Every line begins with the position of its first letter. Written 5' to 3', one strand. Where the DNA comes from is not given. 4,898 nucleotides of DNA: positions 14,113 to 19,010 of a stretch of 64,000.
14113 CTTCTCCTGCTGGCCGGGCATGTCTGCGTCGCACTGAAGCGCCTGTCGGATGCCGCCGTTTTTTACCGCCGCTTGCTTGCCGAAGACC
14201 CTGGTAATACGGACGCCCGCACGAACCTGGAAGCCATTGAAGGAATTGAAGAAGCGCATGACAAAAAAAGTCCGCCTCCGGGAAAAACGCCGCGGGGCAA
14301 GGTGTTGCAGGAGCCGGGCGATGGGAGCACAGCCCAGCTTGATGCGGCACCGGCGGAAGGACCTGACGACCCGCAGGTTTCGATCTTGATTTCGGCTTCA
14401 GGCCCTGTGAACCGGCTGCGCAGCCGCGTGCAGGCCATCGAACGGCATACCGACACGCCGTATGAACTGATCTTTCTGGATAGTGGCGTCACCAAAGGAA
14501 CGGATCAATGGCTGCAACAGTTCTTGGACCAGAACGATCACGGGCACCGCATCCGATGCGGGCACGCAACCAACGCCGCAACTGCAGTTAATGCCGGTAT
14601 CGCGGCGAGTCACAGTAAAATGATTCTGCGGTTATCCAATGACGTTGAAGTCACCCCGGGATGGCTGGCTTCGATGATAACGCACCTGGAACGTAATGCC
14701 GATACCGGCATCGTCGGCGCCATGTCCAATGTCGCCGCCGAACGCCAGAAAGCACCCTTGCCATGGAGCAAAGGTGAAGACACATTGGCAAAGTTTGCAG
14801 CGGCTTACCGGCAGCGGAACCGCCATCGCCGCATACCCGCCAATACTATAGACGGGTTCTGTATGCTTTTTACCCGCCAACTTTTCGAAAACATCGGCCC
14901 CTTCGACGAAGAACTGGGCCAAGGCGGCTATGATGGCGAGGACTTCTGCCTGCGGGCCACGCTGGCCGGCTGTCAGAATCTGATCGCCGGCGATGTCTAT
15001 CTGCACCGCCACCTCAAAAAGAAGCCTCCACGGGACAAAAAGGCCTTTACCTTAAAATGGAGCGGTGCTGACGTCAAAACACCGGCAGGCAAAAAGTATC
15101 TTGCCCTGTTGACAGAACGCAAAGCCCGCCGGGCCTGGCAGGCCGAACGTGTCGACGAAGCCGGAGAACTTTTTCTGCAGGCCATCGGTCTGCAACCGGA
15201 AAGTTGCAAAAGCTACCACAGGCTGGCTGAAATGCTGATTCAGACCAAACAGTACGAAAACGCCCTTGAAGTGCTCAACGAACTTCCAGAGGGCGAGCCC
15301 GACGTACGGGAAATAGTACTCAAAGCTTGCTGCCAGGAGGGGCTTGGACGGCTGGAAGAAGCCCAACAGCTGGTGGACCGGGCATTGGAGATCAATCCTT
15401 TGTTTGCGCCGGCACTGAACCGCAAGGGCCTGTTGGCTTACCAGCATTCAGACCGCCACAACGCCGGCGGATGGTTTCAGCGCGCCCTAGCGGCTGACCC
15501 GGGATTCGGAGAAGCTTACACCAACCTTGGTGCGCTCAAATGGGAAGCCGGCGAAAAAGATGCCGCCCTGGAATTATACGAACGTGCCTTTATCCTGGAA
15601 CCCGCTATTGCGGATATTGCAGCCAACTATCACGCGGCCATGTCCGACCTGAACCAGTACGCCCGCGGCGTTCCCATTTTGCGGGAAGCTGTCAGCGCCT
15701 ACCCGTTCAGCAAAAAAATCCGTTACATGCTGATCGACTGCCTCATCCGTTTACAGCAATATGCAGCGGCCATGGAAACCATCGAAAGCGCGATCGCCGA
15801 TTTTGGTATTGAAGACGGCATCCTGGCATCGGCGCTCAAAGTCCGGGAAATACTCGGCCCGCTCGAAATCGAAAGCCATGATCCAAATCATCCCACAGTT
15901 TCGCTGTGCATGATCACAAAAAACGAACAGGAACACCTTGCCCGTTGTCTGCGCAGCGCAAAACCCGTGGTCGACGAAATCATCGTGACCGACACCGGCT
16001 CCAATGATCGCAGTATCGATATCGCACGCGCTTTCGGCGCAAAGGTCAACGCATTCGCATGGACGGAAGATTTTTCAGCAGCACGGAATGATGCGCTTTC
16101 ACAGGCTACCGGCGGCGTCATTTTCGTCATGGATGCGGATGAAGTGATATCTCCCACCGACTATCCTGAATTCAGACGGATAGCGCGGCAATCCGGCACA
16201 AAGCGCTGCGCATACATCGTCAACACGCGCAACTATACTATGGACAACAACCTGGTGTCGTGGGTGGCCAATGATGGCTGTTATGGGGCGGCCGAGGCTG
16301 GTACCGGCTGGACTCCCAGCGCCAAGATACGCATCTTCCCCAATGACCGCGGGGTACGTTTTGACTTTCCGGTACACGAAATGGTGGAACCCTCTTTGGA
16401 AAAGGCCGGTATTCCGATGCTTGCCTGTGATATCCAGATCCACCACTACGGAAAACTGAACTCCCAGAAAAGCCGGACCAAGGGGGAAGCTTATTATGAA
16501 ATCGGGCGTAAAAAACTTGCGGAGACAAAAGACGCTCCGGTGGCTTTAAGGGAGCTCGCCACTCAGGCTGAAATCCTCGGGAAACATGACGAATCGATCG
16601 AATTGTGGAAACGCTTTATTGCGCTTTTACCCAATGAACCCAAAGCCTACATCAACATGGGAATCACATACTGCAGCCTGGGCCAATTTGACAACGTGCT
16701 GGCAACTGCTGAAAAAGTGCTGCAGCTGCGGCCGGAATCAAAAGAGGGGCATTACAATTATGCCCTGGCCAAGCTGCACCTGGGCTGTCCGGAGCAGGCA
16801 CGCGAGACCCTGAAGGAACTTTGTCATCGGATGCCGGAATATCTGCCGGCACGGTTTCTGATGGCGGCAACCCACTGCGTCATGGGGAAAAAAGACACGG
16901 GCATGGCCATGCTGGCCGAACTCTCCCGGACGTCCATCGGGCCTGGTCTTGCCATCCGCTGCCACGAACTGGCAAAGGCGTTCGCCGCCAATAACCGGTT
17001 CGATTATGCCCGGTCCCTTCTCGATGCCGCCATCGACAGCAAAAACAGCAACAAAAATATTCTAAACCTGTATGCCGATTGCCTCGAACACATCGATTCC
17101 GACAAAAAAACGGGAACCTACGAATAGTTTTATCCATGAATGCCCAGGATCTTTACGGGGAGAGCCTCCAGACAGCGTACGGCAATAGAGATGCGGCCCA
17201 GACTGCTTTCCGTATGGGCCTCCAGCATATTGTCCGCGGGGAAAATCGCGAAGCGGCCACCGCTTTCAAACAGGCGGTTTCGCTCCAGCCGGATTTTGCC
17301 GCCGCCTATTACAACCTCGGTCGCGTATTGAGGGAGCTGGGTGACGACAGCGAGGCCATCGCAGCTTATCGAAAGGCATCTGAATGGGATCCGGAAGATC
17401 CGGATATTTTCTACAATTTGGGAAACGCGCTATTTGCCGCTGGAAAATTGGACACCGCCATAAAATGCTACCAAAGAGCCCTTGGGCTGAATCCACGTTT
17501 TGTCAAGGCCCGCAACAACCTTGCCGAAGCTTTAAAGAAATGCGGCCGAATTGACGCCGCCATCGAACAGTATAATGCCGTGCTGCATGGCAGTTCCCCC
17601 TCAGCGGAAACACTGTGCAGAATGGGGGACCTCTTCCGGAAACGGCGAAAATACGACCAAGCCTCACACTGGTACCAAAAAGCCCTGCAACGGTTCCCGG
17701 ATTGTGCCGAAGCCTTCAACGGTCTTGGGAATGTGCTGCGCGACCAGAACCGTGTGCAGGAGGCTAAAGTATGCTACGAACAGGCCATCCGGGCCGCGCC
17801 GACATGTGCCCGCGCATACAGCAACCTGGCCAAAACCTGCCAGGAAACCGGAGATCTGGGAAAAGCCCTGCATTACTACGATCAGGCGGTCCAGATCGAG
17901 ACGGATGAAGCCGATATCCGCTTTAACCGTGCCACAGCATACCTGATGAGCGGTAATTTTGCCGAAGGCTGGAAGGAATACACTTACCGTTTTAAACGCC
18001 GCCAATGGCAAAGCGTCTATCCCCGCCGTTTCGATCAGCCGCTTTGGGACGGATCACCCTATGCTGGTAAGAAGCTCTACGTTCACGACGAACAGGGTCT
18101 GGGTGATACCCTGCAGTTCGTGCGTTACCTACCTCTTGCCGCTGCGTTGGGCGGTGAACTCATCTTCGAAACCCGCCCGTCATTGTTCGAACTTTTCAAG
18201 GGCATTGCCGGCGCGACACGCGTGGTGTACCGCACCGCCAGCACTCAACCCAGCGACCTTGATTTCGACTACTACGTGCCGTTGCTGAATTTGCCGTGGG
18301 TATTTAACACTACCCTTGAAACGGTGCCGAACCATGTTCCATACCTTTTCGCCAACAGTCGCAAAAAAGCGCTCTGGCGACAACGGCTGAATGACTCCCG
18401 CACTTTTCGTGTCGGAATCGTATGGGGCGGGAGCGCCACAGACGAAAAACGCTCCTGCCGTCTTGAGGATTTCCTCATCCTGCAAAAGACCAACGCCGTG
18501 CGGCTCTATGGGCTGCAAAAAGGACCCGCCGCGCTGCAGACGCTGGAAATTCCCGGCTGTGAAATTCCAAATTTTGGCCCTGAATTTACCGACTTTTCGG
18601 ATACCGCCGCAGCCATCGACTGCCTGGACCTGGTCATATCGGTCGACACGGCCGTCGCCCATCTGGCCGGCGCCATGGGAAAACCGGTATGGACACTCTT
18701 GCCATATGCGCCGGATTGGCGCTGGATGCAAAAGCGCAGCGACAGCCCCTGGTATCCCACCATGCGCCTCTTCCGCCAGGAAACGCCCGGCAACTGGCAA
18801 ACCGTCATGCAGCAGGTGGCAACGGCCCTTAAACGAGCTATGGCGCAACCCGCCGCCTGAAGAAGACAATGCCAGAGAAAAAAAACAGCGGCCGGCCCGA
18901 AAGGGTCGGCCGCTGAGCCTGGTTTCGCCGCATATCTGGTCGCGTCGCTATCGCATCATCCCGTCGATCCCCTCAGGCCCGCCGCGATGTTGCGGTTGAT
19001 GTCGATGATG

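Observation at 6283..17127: One uninterrupted 10.8-kb ORF fusing a radical SAM enzyme, seven glycosyltransferase domains and four TPR blocks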

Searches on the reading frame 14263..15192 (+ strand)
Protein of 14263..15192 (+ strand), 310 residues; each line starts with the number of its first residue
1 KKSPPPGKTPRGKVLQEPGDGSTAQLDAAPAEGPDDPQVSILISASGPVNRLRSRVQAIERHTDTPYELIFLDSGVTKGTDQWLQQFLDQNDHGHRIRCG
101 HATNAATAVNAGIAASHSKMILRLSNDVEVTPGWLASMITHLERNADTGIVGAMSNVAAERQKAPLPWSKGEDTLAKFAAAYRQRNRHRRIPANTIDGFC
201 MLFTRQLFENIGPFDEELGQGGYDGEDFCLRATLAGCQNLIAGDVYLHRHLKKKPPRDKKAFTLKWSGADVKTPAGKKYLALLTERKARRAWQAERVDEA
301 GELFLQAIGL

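Call 8: search_protein_families(library=pfam, proteins=[window:14263-15192:+], max_evalue=0.01)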
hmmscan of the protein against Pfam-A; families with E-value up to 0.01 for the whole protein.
window:14263-15192:+ (310 aa): 5 families
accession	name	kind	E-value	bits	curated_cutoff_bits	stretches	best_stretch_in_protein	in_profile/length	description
PF00535.33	Glycos_transf_2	-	2e-17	64.1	23.3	1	50-211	11-167/168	Glycosyl transferase family 2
PF10111.15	Glyco_tranf_2_2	-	9.1e-07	29.1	27.3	1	52-248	15-214/276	Glycosyltransferase like family 2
PF13641.12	Glyco_tranf_2_3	-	5.5e-06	27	27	1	37-246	1-208/230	Glycosyltransferase like family 2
PF13712.12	Glyco_tranf_2_5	-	3.8e-05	23.9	27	1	101-238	37-176/210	Glycosyltransferase like family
PF13506.12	Glyco_transf_21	-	0.00038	20.4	21.7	1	110-214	23-120/174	Glycosyl transferase family 21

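Call 28: search_solved_structures(query=window:14350-15180:+, max_evalue=0.001)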
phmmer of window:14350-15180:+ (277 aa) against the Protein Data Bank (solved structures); distinct sequences matched with E-value up to 0.001: 0.

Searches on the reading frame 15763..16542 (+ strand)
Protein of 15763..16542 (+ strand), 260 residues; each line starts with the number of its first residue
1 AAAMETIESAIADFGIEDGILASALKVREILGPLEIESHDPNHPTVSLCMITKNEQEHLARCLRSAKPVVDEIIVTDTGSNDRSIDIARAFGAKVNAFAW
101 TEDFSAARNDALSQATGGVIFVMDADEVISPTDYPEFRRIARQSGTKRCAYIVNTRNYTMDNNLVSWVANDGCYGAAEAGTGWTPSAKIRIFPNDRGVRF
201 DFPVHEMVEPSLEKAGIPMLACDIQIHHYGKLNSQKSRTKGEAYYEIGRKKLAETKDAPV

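Call 8: search_protein_families(library=pfam, proteins=[window:15763-16542:+], max_evalue=0.01)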
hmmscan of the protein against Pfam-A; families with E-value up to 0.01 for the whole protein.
window:15763-16542:+ (260 aa): 2 families
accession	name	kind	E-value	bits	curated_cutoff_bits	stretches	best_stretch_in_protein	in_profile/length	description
PF00535.33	Glycos_transf_2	-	1e-18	68.3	23.3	1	47-144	1-106/168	Glycosyl transferase family 2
PF13704.12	Glyco_tranf_2_4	-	0.0027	18.6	27.5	1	53-129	1-84/98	Glycosyl transferase family 2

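Call 16: search_protein_families(library=ncbifam, proteins=[window:15763-16542:+], max_evalue=0.001)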
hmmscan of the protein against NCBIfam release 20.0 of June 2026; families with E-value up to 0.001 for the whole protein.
window:15763-16542:+ (260 aa): 7 families
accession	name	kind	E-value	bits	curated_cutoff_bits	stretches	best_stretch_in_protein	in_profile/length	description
TIGR04195.1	S_glycosyl_SunS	equivalog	2.8e-15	56.1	350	1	40-142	53-156/421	SunS family peptide S-glycosyltransferase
NF007482.0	PRK10073.1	equivalog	1.2e-08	34.4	423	1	45-143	7-112/334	glycosyltransferase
TIGR04283.1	glyco_like_mftF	equivalog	4.8e-07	29.6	182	1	52-169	7-125/221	TIGR04283 family arsenosugar biosynthesis glycosyltransferase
NF010496.0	PRK13915.1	equivalog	1e-06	28.1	262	1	42-97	29-90/307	glucosyl-3-phosphoglycerate synthase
TIGR03965.1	mycofact_glyco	equivalog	1.3e-05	24.3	280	1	39-128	69-166/467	mycofactocin biosynthesis glycosyltransferase MftF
TIGR04182.1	glyco_TIGR04182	equivalog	0.00016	21.2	325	1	47-133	3-89/293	S-layer glycoprotein N-glycosyltransferase AglJ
NF041391.1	DPhHxTase_Halo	equivalog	0.00018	20.5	375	1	51-139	2-91/213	dolichyl-phosphate hexose transferase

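Call 76: search_solved_structures(query=window:15865-16542:+, max_evalue=0.001, show_alignments=2)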
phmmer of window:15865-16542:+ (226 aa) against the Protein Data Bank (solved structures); distinct sequences matched with E-value up to 0.001: 10.
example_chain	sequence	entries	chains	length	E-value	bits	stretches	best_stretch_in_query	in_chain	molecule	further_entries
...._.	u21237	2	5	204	3.3e-26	95.6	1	5-201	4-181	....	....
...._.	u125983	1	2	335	8.1e-12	48.6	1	8-108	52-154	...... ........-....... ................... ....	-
7msn_A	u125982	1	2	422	1.5e-11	47.7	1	8-108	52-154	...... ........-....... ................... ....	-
7msk_A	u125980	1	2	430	7.2e-09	38.9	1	8-108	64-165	Glyco_trans_2-like domain-containing protein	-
2z87_A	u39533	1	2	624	2.5e-05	27.4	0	9-136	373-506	Chondroitin synthase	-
2z86_A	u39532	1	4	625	2.5e-05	27.4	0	9-136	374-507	Chondroitin synthase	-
6p61_A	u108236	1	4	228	8.5e-05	25.6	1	5-100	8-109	Glycosyltransferase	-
9omh_A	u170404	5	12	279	0.00018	24.6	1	20-99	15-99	Glycosyltransferase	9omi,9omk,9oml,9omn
9omm_A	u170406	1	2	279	0.00018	24.6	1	20-99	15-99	Glycosyltransferase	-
9omj_A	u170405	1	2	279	0.00018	24.5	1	20-99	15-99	Glycosyltransferase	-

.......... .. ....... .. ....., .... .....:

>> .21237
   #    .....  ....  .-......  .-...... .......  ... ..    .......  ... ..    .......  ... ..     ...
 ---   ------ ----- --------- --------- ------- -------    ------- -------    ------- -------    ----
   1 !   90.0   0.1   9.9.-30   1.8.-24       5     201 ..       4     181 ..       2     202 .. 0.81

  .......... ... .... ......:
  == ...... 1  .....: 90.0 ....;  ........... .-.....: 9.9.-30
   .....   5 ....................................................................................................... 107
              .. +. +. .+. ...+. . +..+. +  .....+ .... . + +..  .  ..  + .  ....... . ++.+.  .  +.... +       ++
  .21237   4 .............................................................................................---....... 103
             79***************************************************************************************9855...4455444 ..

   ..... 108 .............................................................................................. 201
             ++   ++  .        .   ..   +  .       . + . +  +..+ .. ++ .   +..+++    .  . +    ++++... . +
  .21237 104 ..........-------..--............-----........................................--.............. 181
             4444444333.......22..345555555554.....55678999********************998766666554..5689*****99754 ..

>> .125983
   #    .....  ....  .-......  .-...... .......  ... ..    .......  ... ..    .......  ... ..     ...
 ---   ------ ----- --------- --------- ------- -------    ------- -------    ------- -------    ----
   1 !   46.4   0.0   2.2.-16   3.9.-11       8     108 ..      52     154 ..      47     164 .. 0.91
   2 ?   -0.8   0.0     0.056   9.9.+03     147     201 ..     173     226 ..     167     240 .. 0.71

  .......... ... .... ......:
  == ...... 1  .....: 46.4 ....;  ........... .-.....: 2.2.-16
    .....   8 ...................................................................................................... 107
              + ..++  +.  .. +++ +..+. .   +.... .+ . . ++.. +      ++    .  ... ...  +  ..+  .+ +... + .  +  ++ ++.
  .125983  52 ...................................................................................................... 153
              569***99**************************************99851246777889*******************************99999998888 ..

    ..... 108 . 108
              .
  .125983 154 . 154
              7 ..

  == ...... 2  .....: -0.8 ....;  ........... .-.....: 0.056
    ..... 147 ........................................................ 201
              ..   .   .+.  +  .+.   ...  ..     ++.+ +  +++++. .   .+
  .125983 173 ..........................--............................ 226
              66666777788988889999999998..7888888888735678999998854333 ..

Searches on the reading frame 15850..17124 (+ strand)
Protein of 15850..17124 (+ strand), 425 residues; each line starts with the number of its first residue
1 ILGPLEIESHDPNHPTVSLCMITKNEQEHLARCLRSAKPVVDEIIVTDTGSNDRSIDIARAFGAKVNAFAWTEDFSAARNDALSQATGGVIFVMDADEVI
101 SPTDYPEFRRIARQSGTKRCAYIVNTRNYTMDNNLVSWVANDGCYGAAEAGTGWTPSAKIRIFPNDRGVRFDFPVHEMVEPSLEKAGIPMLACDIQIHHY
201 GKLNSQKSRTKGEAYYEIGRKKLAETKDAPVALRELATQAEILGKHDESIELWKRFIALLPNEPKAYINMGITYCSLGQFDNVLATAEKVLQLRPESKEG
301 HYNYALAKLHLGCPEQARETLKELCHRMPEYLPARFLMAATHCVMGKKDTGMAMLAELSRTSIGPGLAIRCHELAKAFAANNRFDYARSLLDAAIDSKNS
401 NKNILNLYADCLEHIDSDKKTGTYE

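Call 25: search_solved_structures(query=window:15850-17124:+, max_evalue=0.001)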
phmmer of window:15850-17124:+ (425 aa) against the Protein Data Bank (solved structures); distinct sequences matched with E-value up to 0.001: 64 (the best 60 are shown).
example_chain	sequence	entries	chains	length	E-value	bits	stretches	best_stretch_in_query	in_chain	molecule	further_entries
9qhb_A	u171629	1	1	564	3e-39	138.6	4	244-307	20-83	Engineered tetratricopeptide repeat protein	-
8bu0_A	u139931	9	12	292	5.8e-27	98.1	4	244-307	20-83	Consensus tetratricopeptide repeat protein | Crystal structure of an 8-repeat consensus TPR superhelix with Zinc. | Monomer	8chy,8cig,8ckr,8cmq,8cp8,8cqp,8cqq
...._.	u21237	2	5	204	4e-25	92.1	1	10-206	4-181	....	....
9qhc_A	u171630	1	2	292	9.8e-21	77.6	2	244-307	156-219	Engineered tetratricopeptide repeat protein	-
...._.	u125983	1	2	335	1.4e-12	50.8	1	13-113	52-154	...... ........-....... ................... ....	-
2fo7_A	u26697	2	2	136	2.1e-12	50.2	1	244-306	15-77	SYNTHETIC CONSENSUS TPR PROTEIN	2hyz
8ch0_A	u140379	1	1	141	2.3e-12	50.1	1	243-306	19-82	Consensus tetratricopeptide repeat protein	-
7msn_A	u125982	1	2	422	3.1e-12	49.6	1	13-113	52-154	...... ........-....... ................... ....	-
7y4i_A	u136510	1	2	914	4e-12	49.2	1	229-317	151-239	Probable UDP-N-acetylglucosamine--peptide N-acetylglucosaminyltransferase SPINDLY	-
8dtf_A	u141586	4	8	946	4.5e-12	49.1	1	229-317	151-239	Probable UDP-N-acetylglucosamine--peptide N-acetylglucosaminyltransferase SPINDLY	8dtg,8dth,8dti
9gzg_A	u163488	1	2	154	2.3e-11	46.7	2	232-309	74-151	Engineered CTPR protein with glutamic acids for conductivity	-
2wqh_A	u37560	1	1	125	3.4e-10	42.9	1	244-309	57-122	CTPR3Y3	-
1na0_A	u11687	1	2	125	4.5e-10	42.5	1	244-309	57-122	designed protein CTPR3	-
2pl2_A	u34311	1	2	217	2e-09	40.3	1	268-343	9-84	Hypothetical conserved protein TTC0263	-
7yeh_B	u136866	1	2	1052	2e-09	40.3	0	215-331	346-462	UDP-N-acetylglucosamine--peptide N-acetylglucosaminyltransferase 110 kDa subunit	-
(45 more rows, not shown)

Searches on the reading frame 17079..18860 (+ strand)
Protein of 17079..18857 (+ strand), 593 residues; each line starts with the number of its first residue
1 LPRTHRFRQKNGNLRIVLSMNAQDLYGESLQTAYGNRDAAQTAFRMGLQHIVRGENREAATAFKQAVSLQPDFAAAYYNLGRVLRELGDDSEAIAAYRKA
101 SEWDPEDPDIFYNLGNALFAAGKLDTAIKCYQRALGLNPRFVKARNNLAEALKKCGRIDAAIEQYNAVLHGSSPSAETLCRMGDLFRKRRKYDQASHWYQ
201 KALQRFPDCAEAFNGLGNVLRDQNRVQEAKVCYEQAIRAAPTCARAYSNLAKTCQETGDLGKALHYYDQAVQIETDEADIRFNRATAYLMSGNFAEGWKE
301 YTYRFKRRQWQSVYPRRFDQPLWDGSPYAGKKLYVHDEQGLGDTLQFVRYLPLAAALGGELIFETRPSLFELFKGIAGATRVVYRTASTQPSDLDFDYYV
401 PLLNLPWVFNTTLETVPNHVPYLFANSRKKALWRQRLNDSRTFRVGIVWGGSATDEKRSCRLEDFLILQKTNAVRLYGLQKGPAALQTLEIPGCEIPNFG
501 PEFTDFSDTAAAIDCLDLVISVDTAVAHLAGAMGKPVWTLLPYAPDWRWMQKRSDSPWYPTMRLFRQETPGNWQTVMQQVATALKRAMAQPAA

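Call 9: search_protein_families(library=pfam, proteins=[window:17079-18857:+], max_evalue=0.001)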
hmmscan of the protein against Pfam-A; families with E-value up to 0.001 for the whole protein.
window:17079-18857:+ (593 aa): 30 families (the best 25 are shown)
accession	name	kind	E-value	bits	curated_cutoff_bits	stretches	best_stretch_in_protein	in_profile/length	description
PF00515.34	TPR_1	-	9.9e-51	168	27.8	5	109-141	2-34/34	Tetratricopeptide repeat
PF13414.12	TPR_11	-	8.5e-49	163.4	26.8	5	81-122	1-42/42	TPR repeat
PF07719.23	TPR_2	-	3.3e-46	152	27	5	109-140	2-33/34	Tetratricopeptide repeat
PF13181.12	TPR_8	-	9e-39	128.8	25.7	3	74-107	1-34/34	Tetratricopeptide repeat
PF13432.12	TPR_16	-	4.4e-36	123.3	32.7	4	47-105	4-62/65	Tetratricopeptide repeat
PF13431.12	TPR_17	-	9.3e-36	119.5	24.4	3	96-128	1-33/34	Tetratricopeptide repeat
PF14559.12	TPR_19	-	5.8e-31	107.1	25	5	54-110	5-61/68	Tetratricopeptide repeat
PF13424.12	TPR_12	-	6.8e-30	103.5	30.1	6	209-273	2-74/77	Tetratricopeptide repeat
PF13428.12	TPR_14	-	3.1e-25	86.5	23.5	2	109-150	2-43/44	Tetratricopeptide repeat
PF13374.12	TPR_10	-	2.1e-18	66.1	27.5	0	210-238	2-30/42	Tetratricopeptide repeat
PF13176.12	TPR_7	-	6.5e-18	63.7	27.9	0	76-107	1-34/36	Tetratricopeptide repeat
PF23914.1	TPR_CcmH_CycH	-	8.4e-13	48.9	42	1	59-170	35-149/158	Cytochrome c-type biogenesis protein H TPR domain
PF13371.12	TPR_9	-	1e-12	48.3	35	0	116-178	3-64/73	Tetratricopeptide repeat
PF13174.12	TPR_6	-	5.3e-12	46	26.3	0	76-99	2-25/33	Tetratricopeptide repeat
PF24575.1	TPR_Slam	-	1.8e-11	44.9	35.2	0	121-164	60-103/104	Surface lipoprotein assembly modifier, N-terminal TPR repeats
PF01075.23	Glyco_transf_9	-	1.5e-06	28.2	22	1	504-542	172-210/247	Glycosyltransferase family 9 (heptosyltransferase)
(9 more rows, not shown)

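Call 16: search_protein_families(library=ncbifam, proteins=[window:17136-18857:+], max_evalue=0.001)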
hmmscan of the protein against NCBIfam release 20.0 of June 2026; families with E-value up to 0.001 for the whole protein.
window:17136-18857:+ (574 aa): 42 families (the best 25 are shown)
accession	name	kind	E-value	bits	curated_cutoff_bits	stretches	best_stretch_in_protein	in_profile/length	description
NF040959.1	MamA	equivalog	1.4e-29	103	200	3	18-130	68-180/204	magnetosome protein MamA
TIGR02917.1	PEP_TPR_lipo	equivalog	2.3e-28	98.6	312.2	2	31-149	780-897/899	XrtA/PEP-CTERM system TPR-repeat protein PrsT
NF033762.1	social_mot_Tgl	equivalog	6e-24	84.8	225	3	69-151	45-128/252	social motility TPR repeat lipoprotein Tgl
TIGR02521.1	type_IV_pilW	equivalog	1.2e-23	83.9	154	2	11-192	21-204/234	type IV pilus biogenesis/stability protein PilW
NF033920.0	C39_PA2778_fam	equivalog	1.9e-23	83.2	150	3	168-255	167-254/255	PA2778 family cysteine peptidase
TIGR00990.1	3a0801s09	subfamily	4.3e-22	78.5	757.25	2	18-184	328-494/615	mitochondrial import receptor subunit TOM70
NF033758.1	gliding_GltE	equivalog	8.5e-19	67.8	225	2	83-194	80-191/411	adventurous gliding motility TPR repeat lipoprotein GltE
NF002725.1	PRK02603.1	equivalog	1.1e-17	64.6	143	2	56-139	36-122/173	photosystem I assembly protein Ycf3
NF040561.1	PrimPol_Msp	equivalog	8.2e-17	60.9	200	2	154-243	22-100/515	CRISPR-associated primase-polymerase type A1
NF047371.1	FlcA_CTERM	equivalog_domain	2.1e-15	56.2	300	2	52-151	435-535/646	periplasmic flagellar collar protein FlcA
TIGR02552.1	LcrH_SycD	equivalog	2.4e-15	56.5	104.8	2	21-116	18-113/136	SycD/LcrH family type III secretion system chaperone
NF053607.1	CHU_0125_OmpA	equivalog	1.1e-14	54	620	2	135-233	31-127/639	CHU_0125 family OmpA-like outer membrane integrity protein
NF008757.0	PRK11788.1-5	equivalog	1.2e-12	47.7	363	0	199-253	188-242/388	lipopolysaccharide assembly protein LapB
TIGR03939.1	PGA_TPR_OMP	equivalog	1.5e-12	46.6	366.65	1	102-261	32-190/800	poly-beta-1,6 N-acetyl-D-glucosamine export porin PgaA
TIGR02795.1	tol_pal_ybgF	equivalog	1.8e-12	47.9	90.1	1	23-114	4-101/119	tol-pal system protein YbgF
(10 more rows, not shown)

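Call 59: find_encoding_contigs(protein=window:17136-18860:+, flank=10000, max_places=5)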
Protein window:17136-18860:+ (574 aa): no gene with exactly this product is on record in the collection.
